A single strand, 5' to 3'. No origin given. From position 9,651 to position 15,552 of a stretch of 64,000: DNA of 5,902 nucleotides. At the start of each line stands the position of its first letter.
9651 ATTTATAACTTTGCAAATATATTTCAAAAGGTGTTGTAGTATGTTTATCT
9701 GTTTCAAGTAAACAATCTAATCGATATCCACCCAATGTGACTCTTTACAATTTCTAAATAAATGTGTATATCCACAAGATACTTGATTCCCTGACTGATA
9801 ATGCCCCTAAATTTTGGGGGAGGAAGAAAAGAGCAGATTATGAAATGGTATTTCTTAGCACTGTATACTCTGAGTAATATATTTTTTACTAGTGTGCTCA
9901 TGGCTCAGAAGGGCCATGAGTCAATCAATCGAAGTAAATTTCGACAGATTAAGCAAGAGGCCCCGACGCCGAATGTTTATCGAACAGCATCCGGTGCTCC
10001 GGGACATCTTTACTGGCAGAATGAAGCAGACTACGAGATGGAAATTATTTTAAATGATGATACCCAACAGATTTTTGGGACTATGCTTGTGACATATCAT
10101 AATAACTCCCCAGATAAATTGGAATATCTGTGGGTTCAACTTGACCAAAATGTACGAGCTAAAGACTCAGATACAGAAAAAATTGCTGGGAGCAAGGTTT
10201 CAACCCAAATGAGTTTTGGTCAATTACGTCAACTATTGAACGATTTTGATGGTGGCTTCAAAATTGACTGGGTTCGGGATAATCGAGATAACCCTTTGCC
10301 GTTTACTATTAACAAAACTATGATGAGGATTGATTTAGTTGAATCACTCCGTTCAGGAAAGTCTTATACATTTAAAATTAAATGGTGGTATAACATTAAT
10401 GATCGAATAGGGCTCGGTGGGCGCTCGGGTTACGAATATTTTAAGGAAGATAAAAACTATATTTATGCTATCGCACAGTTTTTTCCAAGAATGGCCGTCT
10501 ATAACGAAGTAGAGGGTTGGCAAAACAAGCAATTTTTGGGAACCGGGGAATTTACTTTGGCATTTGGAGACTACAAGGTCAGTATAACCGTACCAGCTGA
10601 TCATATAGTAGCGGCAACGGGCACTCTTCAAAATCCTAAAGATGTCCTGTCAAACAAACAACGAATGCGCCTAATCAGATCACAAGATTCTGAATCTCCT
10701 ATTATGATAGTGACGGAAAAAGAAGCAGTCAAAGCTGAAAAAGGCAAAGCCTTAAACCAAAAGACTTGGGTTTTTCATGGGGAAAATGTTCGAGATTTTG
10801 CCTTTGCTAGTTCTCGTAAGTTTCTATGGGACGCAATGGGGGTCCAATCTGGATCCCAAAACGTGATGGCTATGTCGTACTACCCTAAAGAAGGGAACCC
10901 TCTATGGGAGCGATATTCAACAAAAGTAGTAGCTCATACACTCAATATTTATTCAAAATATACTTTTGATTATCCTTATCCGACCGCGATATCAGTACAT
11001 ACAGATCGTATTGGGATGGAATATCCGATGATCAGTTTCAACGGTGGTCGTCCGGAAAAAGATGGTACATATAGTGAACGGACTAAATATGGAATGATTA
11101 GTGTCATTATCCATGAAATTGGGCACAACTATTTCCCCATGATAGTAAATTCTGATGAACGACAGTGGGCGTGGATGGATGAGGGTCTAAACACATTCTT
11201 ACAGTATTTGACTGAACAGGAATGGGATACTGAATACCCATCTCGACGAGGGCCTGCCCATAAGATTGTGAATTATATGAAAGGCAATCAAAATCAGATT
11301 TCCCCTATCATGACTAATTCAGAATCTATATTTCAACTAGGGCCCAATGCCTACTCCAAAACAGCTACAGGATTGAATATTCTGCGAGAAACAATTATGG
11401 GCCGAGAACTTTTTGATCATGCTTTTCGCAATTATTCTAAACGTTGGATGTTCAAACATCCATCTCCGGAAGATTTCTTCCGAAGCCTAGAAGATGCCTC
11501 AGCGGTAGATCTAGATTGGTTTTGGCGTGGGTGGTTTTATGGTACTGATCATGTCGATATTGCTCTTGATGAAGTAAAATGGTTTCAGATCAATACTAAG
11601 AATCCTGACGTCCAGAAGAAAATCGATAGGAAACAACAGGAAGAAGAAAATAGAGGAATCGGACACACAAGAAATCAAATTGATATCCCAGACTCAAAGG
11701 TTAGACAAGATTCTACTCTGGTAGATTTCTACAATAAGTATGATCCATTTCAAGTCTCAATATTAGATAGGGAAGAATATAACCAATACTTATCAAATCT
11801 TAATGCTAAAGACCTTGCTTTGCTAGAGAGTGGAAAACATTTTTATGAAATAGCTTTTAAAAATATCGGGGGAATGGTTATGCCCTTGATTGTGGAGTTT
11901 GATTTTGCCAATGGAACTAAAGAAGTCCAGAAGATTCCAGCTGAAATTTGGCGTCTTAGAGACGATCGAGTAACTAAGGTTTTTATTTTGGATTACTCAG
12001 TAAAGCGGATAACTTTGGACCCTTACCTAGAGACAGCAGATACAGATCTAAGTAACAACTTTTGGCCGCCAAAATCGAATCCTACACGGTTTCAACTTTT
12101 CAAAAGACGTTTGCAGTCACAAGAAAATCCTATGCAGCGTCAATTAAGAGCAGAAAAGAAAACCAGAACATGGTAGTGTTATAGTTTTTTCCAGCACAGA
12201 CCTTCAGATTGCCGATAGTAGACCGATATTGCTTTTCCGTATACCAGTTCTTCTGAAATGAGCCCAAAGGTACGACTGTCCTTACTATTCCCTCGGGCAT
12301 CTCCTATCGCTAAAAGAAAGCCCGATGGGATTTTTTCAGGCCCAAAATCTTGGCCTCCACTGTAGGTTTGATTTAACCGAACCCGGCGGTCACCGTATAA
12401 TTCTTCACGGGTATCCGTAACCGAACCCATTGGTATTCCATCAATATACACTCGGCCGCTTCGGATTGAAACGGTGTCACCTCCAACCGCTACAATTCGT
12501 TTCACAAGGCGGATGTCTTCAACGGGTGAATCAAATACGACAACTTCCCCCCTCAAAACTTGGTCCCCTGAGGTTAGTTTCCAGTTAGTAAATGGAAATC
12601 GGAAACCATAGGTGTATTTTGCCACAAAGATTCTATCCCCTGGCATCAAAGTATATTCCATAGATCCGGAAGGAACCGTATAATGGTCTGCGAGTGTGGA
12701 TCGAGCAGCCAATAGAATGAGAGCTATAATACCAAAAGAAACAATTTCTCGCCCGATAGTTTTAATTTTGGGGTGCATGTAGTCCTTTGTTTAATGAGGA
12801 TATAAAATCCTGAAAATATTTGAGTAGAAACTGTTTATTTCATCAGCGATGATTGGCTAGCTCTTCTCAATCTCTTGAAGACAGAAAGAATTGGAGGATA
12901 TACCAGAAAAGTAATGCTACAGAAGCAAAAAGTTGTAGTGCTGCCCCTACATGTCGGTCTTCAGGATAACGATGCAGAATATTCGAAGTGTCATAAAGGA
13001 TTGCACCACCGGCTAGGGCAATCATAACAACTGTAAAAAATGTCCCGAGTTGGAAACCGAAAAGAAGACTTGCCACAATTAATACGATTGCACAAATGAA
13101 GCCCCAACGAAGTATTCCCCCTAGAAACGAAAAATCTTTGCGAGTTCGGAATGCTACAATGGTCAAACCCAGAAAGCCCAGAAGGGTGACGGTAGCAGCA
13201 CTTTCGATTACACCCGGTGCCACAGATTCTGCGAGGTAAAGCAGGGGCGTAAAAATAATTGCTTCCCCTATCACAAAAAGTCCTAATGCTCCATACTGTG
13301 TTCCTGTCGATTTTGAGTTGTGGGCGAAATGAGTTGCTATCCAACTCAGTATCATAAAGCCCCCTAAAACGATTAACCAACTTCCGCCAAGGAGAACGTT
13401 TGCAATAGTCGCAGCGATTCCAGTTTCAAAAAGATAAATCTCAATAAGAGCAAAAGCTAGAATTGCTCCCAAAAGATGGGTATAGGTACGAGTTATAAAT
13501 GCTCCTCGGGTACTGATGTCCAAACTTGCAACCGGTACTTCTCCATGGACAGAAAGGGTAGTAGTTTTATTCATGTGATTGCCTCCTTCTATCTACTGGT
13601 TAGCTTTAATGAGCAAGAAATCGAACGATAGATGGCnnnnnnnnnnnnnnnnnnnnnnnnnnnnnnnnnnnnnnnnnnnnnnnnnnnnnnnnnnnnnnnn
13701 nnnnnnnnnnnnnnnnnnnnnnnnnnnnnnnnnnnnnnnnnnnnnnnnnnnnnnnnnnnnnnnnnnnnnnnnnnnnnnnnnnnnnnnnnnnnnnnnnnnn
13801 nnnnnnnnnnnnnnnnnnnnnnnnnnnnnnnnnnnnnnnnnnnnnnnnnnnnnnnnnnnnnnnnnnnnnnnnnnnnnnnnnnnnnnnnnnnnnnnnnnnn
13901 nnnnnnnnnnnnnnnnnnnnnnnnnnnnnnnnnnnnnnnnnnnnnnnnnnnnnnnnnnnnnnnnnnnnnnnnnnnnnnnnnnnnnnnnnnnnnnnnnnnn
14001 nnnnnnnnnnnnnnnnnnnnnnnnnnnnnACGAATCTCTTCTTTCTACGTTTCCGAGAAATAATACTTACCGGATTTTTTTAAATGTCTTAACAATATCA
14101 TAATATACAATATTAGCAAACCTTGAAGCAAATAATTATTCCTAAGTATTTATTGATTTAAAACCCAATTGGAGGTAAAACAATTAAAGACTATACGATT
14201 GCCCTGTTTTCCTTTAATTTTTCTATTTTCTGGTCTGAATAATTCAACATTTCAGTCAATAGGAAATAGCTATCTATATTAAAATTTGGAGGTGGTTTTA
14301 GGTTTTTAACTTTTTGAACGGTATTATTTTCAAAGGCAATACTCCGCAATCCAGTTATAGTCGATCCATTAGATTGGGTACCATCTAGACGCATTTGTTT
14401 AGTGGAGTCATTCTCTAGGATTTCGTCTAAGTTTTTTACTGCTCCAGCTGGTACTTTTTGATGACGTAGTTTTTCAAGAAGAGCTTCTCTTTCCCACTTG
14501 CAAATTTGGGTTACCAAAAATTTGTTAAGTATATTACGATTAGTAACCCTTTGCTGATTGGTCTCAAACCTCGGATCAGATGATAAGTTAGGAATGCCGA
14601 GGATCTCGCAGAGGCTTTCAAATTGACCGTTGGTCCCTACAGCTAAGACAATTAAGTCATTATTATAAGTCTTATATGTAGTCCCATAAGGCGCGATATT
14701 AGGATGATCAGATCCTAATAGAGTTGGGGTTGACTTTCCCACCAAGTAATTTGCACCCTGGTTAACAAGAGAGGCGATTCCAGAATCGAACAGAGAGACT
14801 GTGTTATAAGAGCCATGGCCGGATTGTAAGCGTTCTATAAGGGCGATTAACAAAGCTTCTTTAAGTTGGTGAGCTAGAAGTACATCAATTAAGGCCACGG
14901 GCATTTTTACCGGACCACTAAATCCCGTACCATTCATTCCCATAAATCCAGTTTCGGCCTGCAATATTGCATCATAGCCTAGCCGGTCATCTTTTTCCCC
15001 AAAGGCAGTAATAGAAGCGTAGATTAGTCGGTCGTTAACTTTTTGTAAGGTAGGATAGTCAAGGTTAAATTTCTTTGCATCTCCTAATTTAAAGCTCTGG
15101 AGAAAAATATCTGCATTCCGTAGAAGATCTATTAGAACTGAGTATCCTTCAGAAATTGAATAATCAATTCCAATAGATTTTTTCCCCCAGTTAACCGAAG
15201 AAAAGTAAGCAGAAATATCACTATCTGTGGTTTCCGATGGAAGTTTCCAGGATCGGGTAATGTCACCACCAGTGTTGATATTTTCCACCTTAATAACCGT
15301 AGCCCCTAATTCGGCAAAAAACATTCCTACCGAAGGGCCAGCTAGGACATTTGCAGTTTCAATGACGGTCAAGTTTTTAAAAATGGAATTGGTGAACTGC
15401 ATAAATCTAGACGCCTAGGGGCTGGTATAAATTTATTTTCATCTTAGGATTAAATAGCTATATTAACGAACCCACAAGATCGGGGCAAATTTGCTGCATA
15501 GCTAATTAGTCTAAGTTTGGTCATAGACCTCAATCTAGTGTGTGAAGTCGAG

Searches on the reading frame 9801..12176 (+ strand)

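Call 41: search_protein_families(library=pfam, proteins=[window:9801-12176:+], max_evalue=0.00001)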
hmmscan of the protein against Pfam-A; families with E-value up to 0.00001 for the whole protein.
window:9801-12176:+ (791 aa): 1 family
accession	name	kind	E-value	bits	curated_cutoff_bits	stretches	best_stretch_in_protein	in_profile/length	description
PF01433.26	Peptidase_M1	-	7.1e-14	52.4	27.7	1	377-578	6-218/218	Peptidase family M1 domain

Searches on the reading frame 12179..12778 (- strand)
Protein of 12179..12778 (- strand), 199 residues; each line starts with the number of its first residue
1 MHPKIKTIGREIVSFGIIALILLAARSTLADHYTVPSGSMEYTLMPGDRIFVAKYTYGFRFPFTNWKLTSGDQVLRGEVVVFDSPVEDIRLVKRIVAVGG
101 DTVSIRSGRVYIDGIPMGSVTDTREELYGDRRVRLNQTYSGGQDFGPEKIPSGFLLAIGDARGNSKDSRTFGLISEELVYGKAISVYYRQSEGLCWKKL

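Call 41: search_protein_families(library=pfam, proteins=[window:12179-12778:-], max_evalue=0.00001)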
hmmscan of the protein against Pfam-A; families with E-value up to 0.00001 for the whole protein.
window:12179-12778:- (199 aa): 1 family
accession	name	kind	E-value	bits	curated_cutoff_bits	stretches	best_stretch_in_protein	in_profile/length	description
PF10502.14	Peptidase_S26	-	2.9e-37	128.7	22.9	1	12-188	5-168/168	Signal peptidase, peptidase S26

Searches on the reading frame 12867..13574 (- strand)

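Call 41: search_protein_families(library=pfam, proteins=[window:12867-13574:-], max_evalue=0.00001)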
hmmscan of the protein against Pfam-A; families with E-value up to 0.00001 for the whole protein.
window:12867-13574:- (235 aa): 1 family
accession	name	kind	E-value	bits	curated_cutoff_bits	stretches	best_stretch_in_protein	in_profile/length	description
PF01027.25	Bax1-I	-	1.1e-28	100.9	34.1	1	25-230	2-207/207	Inhibitor of apoptosis-promoting Bax1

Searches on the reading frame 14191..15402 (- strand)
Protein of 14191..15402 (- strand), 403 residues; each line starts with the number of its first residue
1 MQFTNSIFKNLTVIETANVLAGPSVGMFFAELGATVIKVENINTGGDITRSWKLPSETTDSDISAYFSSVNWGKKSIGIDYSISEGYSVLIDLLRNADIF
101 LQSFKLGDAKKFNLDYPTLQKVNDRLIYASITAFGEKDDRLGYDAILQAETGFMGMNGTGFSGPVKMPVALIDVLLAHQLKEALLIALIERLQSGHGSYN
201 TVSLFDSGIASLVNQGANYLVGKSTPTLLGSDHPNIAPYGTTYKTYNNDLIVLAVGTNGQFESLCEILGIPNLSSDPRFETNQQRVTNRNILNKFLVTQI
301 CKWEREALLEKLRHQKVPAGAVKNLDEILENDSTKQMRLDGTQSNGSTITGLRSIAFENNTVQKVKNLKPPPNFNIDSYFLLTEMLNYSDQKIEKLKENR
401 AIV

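Call 41: search_protein_families(library=pfam, proteins=[window:14191-15402:-], max_evalue=0.00001)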
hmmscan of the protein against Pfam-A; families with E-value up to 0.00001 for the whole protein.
window:14191-15402:- (403 aa): 1 family
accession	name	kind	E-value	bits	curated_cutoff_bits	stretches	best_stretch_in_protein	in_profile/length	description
PF02515.22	CoA_transf_3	-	1.2e-77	262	23.3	1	10-339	3-328/366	CoA-transferase family III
